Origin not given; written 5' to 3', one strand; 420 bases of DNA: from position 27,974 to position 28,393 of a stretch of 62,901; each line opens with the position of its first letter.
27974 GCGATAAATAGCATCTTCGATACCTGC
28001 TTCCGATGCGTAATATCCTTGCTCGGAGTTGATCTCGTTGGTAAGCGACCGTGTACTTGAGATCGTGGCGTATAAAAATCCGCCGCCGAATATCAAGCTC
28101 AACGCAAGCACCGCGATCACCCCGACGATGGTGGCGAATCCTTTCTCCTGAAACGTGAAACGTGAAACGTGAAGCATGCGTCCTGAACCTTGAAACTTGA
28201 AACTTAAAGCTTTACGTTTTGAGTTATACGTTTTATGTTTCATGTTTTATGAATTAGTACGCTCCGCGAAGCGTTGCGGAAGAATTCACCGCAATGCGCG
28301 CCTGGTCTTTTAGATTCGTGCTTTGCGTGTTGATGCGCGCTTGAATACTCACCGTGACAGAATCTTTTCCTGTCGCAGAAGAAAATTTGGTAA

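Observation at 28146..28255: Dispersed palindromic modules built from 7-nt periodic words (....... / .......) that sit at pilus-gene junctions and are translated into pilin leader peptides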

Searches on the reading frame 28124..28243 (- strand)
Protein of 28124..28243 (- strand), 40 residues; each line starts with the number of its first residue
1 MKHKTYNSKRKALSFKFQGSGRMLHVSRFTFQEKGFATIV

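Call 43: find_homologous_proteins(query=window:28124-28243:-, max_evalue=10)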
Query seq(40 aa): no candidate shares three 5-residue words with the query. No homologue found.
